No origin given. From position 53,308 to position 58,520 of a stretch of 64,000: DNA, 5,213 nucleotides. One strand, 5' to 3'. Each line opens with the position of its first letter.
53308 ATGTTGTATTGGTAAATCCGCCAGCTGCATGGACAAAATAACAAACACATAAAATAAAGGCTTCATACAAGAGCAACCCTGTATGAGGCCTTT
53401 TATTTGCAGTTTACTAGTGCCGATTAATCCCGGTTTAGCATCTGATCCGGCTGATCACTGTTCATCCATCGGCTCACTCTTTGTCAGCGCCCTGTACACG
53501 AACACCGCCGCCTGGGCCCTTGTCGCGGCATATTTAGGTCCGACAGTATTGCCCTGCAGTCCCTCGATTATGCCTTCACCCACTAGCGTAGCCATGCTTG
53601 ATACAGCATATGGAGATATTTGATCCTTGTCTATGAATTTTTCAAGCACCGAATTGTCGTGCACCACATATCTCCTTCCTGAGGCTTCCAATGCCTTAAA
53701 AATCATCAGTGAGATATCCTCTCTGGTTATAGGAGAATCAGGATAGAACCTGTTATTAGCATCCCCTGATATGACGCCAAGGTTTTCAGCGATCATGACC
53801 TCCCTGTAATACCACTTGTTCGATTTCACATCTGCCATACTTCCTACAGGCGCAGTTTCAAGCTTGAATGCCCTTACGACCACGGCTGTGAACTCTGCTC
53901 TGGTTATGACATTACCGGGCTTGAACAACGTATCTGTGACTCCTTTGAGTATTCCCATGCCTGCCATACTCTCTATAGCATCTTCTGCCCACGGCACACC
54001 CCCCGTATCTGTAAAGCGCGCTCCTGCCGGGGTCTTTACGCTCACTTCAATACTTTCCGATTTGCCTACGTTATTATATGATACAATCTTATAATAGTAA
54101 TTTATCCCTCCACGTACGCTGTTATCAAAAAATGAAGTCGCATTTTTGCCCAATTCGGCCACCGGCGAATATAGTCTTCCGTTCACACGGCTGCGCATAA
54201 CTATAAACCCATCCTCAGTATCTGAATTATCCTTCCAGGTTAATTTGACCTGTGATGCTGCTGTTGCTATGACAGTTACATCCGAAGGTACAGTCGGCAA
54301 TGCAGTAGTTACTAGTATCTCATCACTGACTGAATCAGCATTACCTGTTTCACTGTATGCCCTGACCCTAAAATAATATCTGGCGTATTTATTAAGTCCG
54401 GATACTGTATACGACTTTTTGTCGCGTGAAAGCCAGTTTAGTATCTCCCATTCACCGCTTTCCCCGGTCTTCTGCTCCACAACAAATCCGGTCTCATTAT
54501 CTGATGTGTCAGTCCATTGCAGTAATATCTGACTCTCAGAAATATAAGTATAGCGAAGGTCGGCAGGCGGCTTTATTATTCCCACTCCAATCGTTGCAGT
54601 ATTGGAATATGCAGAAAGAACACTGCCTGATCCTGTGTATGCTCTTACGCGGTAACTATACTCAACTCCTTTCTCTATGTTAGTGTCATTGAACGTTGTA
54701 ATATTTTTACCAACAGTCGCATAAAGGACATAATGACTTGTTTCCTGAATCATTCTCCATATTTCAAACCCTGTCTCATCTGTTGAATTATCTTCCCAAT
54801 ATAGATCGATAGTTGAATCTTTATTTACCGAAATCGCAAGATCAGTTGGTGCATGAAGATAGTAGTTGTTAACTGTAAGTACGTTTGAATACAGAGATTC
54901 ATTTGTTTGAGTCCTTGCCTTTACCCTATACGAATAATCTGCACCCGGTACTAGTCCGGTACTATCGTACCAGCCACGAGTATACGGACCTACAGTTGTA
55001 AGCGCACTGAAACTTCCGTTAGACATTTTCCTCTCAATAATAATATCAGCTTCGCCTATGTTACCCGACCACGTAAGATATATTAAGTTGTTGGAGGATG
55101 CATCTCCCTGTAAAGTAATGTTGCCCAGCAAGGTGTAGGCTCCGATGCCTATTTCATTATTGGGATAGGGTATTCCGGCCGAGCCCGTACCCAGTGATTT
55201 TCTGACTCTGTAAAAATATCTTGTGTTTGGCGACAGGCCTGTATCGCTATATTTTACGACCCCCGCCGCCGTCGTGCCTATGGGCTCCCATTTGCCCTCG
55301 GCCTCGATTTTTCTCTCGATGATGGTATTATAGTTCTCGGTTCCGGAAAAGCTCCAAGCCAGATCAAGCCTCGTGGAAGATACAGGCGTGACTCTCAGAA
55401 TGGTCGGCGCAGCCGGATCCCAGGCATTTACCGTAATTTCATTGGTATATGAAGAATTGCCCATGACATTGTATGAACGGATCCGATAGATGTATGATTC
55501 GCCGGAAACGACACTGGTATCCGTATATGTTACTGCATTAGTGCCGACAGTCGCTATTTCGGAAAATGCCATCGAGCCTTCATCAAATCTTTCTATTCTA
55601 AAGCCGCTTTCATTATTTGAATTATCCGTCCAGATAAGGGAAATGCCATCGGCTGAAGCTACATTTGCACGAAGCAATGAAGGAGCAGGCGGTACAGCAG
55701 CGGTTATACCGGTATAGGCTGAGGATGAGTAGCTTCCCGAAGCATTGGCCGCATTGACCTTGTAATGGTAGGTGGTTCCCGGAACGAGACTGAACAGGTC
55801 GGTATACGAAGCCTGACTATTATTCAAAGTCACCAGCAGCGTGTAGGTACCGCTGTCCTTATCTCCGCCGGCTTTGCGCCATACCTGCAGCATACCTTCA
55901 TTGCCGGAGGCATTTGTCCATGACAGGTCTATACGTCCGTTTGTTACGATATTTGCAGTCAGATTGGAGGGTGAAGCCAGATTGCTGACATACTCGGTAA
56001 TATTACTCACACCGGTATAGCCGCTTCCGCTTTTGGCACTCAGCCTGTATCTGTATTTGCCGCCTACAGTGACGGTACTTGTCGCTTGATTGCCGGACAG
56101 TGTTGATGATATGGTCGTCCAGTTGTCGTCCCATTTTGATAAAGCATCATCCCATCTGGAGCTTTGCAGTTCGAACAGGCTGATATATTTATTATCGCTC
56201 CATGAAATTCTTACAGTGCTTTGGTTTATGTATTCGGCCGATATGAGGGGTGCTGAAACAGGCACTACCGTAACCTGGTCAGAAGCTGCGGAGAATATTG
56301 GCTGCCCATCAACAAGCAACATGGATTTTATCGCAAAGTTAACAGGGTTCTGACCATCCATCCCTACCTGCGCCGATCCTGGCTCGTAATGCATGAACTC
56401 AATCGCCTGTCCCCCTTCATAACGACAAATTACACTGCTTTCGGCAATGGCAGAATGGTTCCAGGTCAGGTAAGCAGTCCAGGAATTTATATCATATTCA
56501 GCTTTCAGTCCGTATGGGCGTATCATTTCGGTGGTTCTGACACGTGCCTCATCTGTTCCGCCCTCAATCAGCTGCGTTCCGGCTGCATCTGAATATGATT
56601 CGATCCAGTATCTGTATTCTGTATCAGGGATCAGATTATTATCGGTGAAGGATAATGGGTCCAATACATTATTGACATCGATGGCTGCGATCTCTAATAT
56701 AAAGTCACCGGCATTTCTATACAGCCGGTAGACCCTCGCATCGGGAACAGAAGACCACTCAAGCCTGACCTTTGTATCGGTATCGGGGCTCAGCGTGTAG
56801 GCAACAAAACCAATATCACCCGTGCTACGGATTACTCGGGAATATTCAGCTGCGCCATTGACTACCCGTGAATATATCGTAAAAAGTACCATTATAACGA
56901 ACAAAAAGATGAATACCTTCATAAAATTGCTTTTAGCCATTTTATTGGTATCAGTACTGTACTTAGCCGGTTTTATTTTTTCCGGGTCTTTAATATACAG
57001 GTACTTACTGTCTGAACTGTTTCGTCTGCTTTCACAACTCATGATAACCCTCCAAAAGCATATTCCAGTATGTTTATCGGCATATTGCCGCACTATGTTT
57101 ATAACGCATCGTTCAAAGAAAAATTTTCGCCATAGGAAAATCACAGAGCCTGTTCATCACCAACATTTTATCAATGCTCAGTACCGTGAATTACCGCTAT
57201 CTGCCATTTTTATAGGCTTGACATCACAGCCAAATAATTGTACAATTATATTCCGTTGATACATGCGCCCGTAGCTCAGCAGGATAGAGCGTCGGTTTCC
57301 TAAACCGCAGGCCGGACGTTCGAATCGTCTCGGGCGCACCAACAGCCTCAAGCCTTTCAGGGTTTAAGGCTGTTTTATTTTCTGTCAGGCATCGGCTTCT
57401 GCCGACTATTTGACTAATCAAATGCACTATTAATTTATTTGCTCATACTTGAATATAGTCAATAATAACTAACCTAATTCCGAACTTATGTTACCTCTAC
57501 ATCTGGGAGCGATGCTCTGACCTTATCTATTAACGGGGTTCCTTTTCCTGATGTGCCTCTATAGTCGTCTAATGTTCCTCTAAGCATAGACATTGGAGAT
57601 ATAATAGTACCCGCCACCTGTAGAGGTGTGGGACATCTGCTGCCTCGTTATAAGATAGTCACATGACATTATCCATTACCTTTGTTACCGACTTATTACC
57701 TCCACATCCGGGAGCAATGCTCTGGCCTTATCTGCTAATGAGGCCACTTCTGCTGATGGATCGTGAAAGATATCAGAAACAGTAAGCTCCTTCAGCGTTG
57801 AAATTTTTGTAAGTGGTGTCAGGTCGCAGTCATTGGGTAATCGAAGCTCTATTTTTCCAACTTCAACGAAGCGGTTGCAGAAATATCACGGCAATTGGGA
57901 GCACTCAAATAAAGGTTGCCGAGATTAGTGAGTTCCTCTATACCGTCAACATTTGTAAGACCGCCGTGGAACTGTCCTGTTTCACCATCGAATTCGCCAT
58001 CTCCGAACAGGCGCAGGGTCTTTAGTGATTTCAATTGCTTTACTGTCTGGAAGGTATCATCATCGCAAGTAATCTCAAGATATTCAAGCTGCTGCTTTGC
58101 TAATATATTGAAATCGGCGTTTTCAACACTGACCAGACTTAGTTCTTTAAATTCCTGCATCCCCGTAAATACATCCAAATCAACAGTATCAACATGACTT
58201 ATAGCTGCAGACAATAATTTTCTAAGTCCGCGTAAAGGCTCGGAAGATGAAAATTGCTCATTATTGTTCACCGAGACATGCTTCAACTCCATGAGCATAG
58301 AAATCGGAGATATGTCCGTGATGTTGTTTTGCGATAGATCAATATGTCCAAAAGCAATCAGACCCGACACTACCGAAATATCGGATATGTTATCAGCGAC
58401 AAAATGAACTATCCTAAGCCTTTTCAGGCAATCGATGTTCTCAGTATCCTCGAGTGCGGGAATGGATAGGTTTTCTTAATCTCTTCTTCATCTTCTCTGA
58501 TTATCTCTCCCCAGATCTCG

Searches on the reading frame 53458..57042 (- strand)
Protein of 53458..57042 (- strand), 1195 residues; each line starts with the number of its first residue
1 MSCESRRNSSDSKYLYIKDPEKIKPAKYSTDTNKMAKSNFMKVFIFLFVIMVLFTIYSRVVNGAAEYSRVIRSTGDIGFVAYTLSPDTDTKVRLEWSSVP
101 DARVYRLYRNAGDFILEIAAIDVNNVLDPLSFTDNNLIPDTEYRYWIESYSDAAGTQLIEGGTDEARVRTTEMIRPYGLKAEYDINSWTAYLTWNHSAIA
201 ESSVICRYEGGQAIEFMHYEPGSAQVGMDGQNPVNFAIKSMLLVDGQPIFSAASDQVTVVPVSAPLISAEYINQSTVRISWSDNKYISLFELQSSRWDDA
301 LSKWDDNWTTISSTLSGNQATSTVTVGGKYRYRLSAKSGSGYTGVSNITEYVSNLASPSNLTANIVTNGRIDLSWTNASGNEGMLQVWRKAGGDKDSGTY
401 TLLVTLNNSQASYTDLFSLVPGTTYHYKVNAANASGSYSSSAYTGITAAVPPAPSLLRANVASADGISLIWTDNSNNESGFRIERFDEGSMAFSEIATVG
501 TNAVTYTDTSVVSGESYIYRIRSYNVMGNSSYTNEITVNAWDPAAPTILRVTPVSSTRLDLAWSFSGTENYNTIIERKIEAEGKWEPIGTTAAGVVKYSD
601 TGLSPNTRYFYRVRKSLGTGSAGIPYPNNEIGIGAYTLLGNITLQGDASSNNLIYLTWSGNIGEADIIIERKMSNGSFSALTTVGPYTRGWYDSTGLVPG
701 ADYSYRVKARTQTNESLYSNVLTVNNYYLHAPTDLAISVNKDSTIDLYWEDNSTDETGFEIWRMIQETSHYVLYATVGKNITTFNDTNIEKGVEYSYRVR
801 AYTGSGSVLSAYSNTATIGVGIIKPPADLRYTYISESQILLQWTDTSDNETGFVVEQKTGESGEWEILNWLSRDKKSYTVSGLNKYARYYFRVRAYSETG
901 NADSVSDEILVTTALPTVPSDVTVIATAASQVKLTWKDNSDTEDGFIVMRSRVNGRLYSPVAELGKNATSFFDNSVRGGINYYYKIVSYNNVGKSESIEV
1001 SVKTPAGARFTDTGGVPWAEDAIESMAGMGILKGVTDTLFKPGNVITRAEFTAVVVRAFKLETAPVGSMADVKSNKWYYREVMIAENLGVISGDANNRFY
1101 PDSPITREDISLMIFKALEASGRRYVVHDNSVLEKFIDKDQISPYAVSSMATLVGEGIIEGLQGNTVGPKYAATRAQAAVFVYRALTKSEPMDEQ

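Call 38: search_protein_families(library=pfam, proteins=[window:53458-57042:-], max_evalue=0.001)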
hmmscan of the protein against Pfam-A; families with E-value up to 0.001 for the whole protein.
window:53458-57042:- (1195 aa): 6 families
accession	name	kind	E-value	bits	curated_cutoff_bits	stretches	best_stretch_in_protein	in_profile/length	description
PF00041.27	fn3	-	3.4e-39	133.4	25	3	825-902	2-75/84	Fibronectin type III domain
PF00395.25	SLH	-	4.3e-32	110.3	20.8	3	1009-1051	1-43/44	S-layer homology domain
PF25059.1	FN3_DSCAM-DSCAML_C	-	5.2e-08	33.5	39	0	840-903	10-72/89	DSCAM/DSCAML C-terminal Fn3-like domain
PF16655.11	PhoD_N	-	9e-08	33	30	0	557-616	26-79/90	PhoD-like phosphatase, N-terminal domain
PF16656.11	Pur_ac_phosph_N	-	7e-07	30.2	30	0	368-438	12-84/93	Purple acid Phosphatase, N-terminal domain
PF25788.1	Ig_Rha78A_N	-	3.2e-05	24.6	27.4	0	877-915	65-103/105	Rha78A-like, N-terminal immunoglobulin domain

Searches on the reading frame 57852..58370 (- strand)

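Call 38: search_protein_families(library=pfam, proteins=[window:57852-58370:-], max_evalue=0.001)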
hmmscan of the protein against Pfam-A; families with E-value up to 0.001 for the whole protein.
window:57852-58370:- (173 aa): 1 family
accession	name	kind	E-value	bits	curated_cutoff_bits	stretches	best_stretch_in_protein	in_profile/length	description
PF12799.13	LRR_4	-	1.9e-09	37.9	27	1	9-47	5-43/44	Leucine Rich repeats (2 copies)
